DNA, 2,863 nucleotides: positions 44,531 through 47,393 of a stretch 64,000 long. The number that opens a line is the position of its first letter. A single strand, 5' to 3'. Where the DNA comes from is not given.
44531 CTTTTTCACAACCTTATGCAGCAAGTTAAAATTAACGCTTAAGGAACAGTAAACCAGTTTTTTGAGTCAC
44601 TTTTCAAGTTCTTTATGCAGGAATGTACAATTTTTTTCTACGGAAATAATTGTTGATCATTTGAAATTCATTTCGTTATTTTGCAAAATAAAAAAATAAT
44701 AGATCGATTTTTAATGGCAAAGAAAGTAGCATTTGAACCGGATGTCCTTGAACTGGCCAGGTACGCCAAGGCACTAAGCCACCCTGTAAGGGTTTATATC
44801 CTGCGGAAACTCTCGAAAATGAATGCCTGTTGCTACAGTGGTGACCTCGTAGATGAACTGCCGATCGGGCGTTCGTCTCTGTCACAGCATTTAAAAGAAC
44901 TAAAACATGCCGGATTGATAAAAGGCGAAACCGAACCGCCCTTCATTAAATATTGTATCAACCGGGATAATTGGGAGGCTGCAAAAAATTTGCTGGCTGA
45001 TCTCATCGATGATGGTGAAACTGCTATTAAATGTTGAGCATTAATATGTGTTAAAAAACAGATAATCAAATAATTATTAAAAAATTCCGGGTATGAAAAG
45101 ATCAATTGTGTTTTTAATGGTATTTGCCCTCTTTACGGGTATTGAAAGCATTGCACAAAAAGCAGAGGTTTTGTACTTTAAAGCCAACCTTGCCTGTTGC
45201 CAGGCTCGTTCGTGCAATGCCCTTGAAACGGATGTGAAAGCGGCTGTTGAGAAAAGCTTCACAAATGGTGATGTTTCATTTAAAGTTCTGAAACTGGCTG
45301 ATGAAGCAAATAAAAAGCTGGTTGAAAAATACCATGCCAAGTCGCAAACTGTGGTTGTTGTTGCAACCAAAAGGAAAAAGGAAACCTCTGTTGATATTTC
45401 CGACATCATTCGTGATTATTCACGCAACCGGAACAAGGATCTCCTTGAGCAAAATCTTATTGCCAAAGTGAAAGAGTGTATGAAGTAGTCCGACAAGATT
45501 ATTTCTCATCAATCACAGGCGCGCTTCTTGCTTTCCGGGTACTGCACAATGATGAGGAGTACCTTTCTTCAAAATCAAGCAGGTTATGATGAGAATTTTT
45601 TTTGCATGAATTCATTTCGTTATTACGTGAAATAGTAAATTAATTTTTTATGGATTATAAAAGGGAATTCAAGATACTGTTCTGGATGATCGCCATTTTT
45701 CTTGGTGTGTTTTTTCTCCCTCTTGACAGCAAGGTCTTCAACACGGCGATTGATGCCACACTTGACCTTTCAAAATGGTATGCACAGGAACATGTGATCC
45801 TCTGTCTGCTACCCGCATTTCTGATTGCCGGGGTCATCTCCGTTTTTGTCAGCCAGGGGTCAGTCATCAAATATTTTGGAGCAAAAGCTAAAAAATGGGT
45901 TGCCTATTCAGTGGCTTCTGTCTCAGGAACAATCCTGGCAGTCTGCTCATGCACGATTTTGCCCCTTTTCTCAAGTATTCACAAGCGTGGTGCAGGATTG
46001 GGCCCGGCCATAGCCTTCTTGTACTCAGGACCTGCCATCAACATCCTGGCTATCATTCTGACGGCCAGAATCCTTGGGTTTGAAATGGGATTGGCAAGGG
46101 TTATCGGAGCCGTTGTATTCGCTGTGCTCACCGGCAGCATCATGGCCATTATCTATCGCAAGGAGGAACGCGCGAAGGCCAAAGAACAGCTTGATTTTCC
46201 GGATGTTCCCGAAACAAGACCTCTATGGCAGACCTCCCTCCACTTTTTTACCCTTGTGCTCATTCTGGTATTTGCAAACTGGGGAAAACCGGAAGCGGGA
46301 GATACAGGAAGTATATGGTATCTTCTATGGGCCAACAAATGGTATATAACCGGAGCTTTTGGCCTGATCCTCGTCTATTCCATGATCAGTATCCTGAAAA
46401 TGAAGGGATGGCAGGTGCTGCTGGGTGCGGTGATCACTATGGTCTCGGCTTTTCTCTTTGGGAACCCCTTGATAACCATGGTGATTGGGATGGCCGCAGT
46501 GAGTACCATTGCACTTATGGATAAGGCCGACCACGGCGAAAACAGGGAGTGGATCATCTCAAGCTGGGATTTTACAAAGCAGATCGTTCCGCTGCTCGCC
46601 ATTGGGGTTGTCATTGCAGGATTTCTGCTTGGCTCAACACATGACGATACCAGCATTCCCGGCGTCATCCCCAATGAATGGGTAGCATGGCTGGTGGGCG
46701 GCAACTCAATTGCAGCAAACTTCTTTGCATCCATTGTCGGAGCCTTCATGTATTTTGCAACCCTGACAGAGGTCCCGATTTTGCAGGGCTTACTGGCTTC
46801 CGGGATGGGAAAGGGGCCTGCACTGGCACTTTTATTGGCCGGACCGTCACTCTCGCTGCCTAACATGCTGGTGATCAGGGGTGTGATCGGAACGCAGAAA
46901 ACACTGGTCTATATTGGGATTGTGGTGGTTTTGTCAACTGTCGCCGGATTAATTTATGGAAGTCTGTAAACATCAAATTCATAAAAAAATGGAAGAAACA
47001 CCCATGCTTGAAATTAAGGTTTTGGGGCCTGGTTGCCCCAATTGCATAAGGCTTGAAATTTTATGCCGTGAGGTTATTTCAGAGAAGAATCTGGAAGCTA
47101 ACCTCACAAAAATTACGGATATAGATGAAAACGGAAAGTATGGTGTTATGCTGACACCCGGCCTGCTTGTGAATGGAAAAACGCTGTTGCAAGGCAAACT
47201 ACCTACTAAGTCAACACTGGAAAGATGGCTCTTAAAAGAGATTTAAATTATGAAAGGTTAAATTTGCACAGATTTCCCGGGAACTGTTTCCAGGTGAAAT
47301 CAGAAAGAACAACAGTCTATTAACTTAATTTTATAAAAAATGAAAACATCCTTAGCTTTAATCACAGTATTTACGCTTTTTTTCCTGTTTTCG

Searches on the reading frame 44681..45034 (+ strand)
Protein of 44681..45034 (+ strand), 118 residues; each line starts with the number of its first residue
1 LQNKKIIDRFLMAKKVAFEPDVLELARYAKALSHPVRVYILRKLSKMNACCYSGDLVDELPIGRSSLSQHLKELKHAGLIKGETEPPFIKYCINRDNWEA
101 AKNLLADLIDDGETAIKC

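Call 3: search_protein_families(library=pfam, proteins=[window:44681-45034:+], max_evalue=0.1)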
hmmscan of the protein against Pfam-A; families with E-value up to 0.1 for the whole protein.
window:44681-45034:+ (118 aa): 6 families
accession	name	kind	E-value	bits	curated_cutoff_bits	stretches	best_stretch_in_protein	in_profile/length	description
PF01022.26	HTH_5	-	8.9e-10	38.7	22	1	35-81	2-46/47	Bacterial regulatory protein, arsR family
PF12840.13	HTH_20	-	2.4e-08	34.2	27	1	32-82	1-50/51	Helix-turn-helix domain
PF12802.13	MarR_2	-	0.002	18.7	27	1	51-85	21-55/61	MarR family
PF01047.28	MarR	-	0.07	13.5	24.6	0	40-81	8-48/59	MarR family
PF13545.12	HTH_Crp_2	-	0.09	13.2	27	0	58-81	30-53/70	Crp-like helix-turn-helix domain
PF01638.23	HxlR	-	0.099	13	20.8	0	54-91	22-63/91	HxlR-like helix-turn-helix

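Call 42: search_protein_families(library=ncbifam, proteins=[window:44681-45034:+], max_evalue=0.00001)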
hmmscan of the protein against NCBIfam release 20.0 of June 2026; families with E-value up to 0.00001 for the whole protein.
window:44681-45034:+ (118 aa): 6 families
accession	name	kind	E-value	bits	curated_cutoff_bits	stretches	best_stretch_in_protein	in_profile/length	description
NF033788.1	HTH_metalloreg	subfamily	2.8e-14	52.7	55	1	26-99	2-74/77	metalloregulator ArsR/SmtB family transcription factor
NF033789.1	repress_SdpR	subfamily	3.6e-11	42.8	100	1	30-95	3-66/79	autorepressor SdpR family transcription factor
NF041413.1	ArsR_Rv2640c_fam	equivalog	5.3e-10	39.7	155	1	19-105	26-113/118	Rv2640c family ArsR-like transcriptional regulator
NF047906.1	CdPbTransRegCmtR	equivalog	4.9e-09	36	150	1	25-108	11-92/104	Cd(II)/Pb(II)-sensing metalloregulatory transcriptional regulator CmtR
NF045707.1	Dbac_1936_reg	equivalog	8.5e-09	35.3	115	1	24-94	6-74/99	ArsR/SmtB-type metalloregulator TsoR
NF040642.1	sulf_sens_BigR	equivalog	1e-06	28.7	155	1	22-96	7-79/95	sulfite-sensing transcriptional repressor BigR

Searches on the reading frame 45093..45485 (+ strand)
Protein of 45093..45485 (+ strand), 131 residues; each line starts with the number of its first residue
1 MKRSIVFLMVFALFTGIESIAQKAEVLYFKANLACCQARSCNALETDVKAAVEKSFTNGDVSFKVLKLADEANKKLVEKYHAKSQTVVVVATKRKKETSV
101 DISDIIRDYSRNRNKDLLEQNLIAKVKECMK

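Call 3: search_protein_families(library=pfam, proteins=[window:45093-45485:+], max_evalue=0.1)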
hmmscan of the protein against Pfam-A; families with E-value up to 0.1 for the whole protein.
window:45093-45485:+ (131 aa): 5 families
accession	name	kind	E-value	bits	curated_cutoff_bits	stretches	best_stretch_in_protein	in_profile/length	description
PF20860.2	Dicers_N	-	0.0041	17.6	27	1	40-116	13-83/89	Dicers, N-terminal domain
PF02926.22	THUMP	-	0.0063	17.3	20.6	0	70-115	9-57/84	THUMP domain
PF04407.17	DUF531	-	0.01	16.4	25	1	19-114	22-121/170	Protein of unknown function (DUF531)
PF02575.21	YbaB_DNA_bd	-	0.045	14.4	25.5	1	68-130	14-72/91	YbaB/EbfC DNA-binding family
PF09876.14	DUF2103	-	0.046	14.1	22.4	1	55-103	45-93/98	Predicted metal-binding protein (DUF2103)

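Call 4: search_protein_families(library=ncbifam, proteins=[window:45093-45485:+], max_evalue=0.1)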
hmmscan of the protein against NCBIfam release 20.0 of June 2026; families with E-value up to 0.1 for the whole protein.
window:45093-45485:+ (131 aa): 1 family
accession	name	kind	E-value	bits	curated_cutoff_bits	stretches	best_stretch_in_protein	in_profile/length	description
NF040494.1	nitrored_ArsF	subfamily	1.9e-12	47.5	60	1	25-123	2-100/106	nitrophenyl compound nitroreductase subunit ArsF family protein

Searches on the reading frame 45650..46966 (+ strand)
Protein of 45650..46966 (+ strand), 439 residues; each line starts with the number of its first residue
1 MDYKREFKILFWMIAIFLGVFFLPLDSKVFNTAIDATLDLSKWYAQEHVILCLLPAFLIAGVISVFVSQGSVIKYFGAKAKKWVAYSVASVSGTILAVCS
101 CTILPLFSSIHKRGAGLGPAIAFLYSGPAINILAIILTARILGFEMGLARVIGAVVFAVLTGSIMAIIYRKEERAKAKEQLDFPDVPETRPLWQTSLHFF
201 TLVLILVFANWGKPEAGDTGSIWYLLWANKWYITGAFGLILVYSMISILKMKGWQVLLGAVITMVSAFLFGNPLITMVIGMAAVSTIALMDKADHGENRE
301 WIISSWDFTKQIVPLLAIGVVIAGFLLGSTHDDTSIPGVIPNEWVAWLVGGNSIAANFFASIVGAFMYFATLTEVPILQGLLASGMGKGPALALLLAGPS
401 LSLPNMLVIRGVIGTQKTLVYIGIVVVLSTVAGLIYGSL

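Call 3: search_protein_families(library=pfam, proteins=[window:45650-46966:+], max_evalue=0.1)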
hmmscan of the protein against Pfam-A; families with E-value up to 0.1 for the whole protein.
window:45650-46966:+ (439 aa): 2 families
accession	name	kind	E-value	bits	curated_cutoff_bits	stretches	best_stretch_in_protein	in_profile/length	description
PF03773.19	ArsP_1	-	3e-68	230.6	32.3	1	44-437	11-293/294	Predicted permease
PF05437.17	AzlD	-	0.037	14.6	23.7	1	240-285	47-96/99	Branched-chain amino acid transport protein (AzlD)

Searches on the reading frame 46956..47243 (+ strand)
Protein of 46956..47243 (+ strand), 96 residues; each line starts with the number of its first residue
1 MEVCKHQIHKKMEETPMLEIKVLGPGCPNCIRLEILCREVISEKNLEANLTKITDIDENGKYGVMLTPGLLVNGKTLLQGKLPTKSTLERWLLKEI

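Call 3: search_protein_families(library=pfam, proteins=[window:46956-47243:+], max_evalue=0.1)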
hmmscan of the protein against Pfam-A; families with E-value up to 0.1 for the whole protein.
window:46956-47243:+ (96 aa): 1 family
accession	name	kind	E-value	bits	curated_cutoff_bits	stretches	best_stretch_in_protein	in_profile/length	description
PF13192.12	Thioredoxin_3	-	7.4e-23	80.8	24.8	1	19-92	2-75/76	Thioredoxin domain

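Call 4: search_protein_families(library=ncbifam, proteins=[window:46956-47243:+], max_evalue=0.1)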
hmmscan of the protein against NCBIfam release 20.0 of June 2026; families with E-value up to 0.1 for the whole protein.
window:46956-47243:+ (96 aa): 3 families
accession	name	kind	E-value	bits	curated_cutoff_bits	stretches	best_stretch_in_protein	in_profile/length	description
TIGR00412.2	redox_disulf_2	subfamily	1.5e-22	79.8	62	1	19-92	1-74/75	MTH895/ArsE family thioredoxin-like protein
TIGR00411.1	redox_disulf_1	equivalog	5.3e-05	23.2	92.75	1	24-90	8-76/82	MJ0307 family thioredoxin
TIGR02187.2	PDO_seleno_TRX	equivalog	0.0059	16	185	1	19-90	131-205/209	protein disulfide oxidoreductase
